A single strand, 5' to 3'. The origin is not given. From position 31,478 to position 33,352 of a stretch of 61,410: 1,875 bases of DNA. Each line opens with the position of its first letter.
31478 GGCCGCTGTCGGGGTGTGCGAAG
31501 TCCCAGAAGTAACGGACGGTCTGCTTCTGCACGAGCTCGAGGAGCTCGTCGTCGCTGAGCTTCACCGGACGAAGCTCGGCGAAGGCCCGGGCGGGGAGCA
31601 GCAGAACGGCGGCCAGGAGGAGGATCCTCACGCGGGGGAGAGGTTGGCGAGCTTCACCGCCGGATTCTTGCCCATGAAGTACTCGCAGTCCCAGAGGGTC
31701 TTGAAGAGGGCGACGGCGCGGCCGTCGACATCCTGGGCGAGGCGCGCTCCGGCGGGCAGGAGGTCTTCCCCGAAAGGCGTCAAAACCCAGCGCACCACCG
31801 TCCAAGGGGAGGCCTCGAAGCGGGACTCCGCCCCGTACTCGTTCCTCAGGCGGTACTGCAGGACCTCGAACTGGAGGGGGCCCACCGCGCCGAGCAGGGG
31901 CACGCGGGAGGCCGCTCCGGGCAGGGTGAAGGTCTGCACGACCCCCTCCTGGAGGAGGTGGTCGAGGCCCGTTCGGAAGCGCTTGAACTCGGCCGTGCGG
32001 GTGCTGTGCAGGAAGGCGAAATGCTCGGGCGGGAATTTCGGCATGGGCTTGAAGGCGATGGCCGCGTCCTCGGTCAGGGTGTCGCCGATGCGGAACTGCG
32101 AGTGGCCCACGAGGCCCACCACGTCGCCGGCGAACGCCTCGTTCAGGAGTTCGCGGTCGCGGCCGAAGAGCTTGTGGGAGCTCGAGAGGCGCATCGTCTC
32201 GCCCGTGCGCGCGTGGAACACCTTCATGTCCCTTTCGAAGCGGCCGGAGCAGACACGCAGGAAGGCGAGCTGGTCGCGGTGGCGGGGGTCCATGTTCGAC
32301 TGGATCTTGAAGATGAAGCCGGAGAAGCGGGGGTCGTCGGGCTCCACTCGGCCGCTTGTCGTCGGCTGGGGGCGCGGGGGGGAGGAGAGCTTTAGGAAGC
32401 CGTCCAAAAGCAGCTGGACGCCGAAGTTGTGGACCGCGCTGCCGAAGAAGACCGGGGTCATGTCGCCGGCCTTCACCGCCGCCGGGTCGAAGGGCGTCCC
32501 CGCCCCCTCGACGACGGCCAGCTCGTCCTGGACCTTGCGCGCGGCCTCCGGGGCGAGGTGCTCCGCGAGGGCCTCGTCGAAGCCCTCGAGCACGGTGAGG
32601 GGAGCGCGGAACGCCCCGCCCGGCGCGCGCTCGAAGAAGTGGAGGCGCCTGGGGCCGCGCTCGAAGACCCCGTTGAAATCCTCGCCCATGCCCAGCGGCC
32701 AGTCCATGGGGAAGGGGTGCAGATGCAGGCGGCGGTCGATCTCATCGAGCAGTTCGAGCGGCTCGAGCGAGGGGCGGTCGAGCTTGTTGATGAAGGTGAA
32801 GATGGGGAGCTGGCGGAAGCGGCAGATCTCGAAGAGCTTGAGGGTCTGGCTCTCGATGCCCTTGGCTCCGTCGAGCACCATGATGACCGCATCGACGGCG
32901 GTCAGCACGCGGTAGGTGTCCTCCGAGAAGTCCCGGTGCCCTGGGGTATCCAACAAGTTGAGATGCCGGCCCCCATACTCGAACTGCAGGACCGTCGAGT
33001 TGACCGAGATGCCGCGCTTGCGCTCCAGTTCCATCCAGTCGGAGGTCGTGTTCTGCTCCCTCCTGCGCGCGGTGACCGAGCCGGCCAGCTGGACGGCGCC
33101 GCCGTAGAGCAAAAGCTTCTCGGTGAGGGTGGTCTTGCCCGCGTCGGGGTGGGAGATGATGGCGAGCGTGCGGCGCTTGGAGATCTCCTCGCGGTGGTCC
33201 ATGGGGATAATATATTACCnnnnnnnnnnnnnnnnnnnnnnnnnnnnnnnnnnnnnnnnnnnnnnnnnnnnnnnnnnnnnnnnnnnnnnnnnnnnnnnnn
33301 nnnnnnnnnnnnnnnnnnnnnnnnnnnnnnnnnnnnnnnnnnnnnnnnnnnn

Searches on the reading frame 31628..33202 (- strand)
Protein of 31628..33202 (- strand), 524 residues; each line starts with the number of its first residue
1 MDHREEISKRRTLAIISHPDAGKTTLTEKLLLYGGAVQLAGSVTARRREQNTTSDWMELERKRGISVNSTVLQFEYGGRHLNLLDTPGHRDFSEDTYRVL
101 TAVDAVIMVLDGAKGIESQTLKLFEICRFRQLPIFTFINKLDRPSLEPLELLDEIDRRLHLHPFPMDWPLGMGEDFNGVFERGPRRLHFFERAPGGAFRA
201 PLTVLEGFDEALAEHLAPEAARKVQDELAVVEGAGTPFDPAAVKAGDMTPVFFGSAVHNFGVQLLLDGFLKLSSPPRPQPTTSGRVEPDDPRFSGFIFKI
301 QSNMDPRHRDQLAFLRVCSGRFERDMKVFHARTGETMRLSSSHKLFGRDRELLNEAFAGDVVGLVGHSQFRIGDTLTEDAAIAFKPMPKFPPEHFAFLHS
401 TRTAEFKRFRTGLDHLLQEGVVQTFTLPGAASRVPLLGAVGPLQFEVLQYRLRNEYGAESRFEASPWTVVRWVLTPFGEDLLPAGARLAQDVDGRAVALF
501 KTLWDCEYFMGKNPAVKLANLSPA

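Call 54: find_homologous_proteins(query=window:31628-33202:-, max_evalue=1e-100)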
Query window:31628-33202:- (524 aa): 7986 proteins with E <= 1e-100 among 8000 candidates; the best 120 are listed.
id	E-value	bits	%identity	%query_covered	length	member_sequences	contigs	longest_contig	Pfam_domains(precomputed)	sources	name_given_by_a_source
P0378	0.0e+0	1200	100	100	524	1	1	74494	PF01926.30,PF00009.34,PF16658.12,PF03144.32,PF22042.3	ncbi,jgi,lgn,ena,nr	ncbi:MAG TPA: peptide chain release factor 3 [Elusimicrobia bacterium]|nr:peptide chain release fact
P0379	6.4e-277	937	77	100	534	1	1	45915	PF01926.30,PF00009.34,PF16658.12,PF03144.32,PF22042.3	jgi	jgi:peptide chain release factor 3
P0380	3.2e-276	935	77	99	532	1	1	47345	PF01926.30,PF00009.34,PF16658.12,PF03144.32,PF22042.3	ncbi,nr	ncbi:MAG: peptide chain release factor 3 [Elusimicrobia bacterium]|nr:peptide chain release factor 3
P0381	1.5e-272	923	76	100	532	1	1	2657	PF01926.30,PF00009.34,PF16658.12,PF03144.32,PF22042.3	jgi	jgi:peptide chain release factor 3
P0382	1.1e-270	917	76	99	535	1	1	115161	PF01926.30,PF00009.34,PF16658.12,PF03144.32,PF22042.3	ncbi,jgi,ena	ncbi:MAG: peptide chain release factor 3 [Elusimicrobiota bacterium]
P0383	2.8e-270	915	76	99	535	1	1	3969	PF01926.30,PF00009.34,PF16658.12,PF03144.32,PF22042.3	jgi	jgi:peptide chain release factor 3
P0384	2.4e-268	909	74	100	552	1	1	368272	PF01926.30,PF00009.34,PF16658.12,PF03144.32,PF22042.3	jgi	jgi:peptide chain release factor 3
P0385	1.0e-267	907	75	99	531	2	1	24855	PF01926.30,PF00009.34,PF16658.12,PF03144.32,PF22042.3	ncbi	ncbi:MAG: peptide chain release factor 3 [Elusimicrobiota bacterium]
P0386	1.3e-267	906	76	99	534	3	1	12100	PF01926.30,PF00009.34,PF16658.12,PF03144.32,PF22042.3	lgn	-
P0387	1.2e-264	897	73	99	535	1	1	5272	PF01926.30,PF00009.34,PF16658.12,PF03144.32,PF22042.3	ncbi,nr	ncbi:MAG: peptide chain release factor 3 [Elusimicrobia bacterium]|nr:peptide chain release factor 3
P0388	1.9e-264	896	75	99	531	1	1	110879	PF01926.30,PF00009.34,PF16658.12,PF03144.32,PF22042.3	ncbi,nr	ncbi:MAG: peptide chain release factor 3 [Elusimicrobia bacterium]|nr:peptide chain release factor 3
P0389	1.0e-262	890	72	100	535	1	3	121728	PF01926.30,PF00009.34,PF16658.12,PF03144.32,PF22042.3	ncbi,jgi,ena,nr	ncbi:MAG TPA: peptide chain release factor 3 [Elusimicrobiota bacterium]|nr:peptide chain release fa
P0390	4.6e-260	882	73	99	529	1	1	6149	PF01926.30,PF00009.34,PF16658.12,PF03144.32,PF22042.3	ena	-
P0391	6.9e-259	878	74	100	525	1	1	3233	PF01926.30,PF00009.34,PF16658.12,PF03144.32,PF22042.3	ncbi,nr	ncbi:MAG: peptide chain release factor 3 [Elusimicrobia bacterium]|nr:MAG: peptide chain release fac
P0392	1.9e-258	876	73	99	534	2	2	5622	PF01926.30,PF00009.34,PF16658.12,PF03144.32,PF22042.3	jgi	jgi:peptide chain release factor 3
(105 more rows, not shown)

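Call 55: find_encoding_contigs(protein=P0380, flank=9000, max_places=1)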
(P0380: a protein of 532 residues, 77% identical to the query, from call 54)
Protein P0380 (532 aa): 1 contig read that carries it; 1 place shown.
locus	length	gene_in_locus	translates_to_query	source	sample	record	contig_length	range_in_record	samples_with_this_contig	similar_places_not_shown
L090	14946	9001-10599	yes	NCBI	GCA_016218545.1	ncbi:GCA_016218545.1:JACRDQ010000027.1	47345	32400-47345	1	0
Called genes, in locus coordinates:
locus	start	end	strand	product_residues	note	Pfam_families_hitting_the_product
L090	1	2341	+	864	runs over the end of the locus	PF05893:LuxC, PF00501:AMP-binding (weak)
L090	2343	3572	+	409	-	PF05977:MFS_3, PF07690:MFS_1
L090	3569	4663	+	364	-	-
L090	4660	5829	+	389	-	PF00583:Acetyltransf_1 (weak)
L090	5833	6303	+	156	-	PF00300:His_Phos_1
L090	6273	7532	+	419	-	-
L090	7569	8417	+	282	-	PF00990:GGDEF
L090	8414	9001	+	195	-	PF03602:Cons_hypoth95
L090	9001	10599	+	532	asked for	PF00009:GTP_EFTU, PF01926:MMR_HSR1 (weak), PF22042:EF-G_D2, PF03144:GTP_EFTU_D2, PF16658:RF3_C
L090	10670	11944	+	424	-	PF00072:Response_reg, PF00753:Lactamase_B (weak), PF12706:Lactamase_B_2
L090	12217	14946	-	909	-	?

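Call 56: find_encoding_contigs(protein=P0382, flank=9000, max_places=1)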
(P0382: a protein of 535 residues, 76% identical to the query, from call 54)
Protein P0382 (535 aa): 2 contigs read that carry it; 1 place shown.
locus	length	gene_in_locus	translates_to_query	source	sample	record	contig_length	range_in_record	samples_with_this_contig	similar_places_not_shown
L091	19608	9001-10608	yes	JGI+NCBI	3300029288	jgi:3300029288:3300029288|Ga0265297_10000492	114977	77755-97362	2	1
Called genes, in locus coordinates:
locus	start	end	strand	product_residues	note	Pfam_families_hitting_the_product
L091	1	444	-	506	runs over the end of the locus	PF00140:Sigma70_r1_2, PF04542:Sigma70_r2, PF04539:Sigma70_r3, PF04545:Sigma70_r4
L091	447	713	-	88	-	-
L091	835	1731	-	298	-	PF12974:Phosphonate-bd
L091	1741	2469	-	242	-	PF01135:PCMT, PF13489:Methyltransf_23, PF01209:Ubie_methyltran, PF01728:FtsJ (weak), PF13847:Methyltransf_31, PF08241:Methyltransf_11, PF08242:Methyltransf_12, PF13649:Methyltransf_25, +2 more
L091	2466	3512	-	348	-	PF01758:SBF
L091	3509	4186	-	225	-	PF13386:DsbD_2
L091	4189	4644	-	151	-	-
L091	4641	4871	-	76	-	PF13192:Thioredoxin_3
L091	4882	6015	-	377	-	PF03773:ArsP_1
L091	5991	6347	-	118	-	PF01022:HTH_5, PF12840:HTH_20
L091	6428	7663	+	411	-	PF02040:ArsB, PF03600:CitMHS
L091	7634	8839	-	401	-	PF13487:HD_5, PF01966:HD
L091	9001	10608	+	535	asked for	PF00009:GTP_EFTU, PF01926:MMR_HSR1 (weak), PF22042:EF-G_D2, PF03144:GTP_EFTU_D2, PF16658:RF3_C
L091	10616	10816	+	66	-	PF04024:PspC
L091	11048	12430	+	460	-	PF00753:Lactamase_B, PF12706:Lactamase_B_2 (weak), PF10996:Beta-Casp, PF07521:RMMBL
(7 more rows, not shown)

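Call 57: find_encoding_contigs(protein=P0379, flank=9000, max_places=1)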
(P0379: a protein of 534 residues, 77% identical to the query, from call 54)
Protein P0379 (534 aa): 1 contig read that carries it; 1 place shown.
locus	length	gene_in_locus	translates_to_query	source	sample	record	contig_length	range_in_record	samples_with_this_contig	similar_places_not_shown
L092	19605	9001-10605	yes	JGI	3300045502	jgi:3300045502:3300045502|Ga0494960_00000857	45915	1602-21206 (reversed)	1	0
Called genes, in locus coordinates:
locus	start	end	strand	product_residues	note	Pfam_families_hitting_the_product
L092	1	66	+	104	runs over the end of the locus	PF13565:HTH_32 (faint), PF13384:HTH_23, PF13518:HTH_28 (weak), PF00196:GerE (weak), PF13551:HTH_29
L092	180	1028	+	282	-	PF09572:RE_XamI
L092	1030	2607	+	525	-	PF02384:N6_Mtase (faint), PF07669:Eco57I, PF22837:M_Eco57I_C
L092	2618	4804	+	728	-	PF02463:SMC_N (weak)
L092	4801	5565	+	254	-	-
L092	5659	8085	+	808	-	PF03235:GmrSD_N, PF07510:GmrSD_C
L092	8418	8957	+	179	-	-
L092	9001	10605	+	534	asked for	PF00009:GTP_EFTU, PF01926:MMR_HSR1 (weak), PF22042:EF-G_D2, PF03144:GTP_EFTU_D2, PF16658:RF3_C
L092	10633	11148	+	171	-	PF00581:Rhodanese, PF11127:YgaP-like_TM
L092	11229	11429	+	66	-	PF13487:HD_5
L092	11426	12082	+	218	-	PF13521:AAA_28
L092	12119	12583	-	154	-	PF13474:SnoaL_3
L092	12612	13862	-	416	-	PF02321:OEP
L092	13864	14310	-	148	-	-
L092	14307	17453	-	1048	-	PF00873:ACR_tran, PF03176:MMPL, PF02355:SecD_SecF_C (faint)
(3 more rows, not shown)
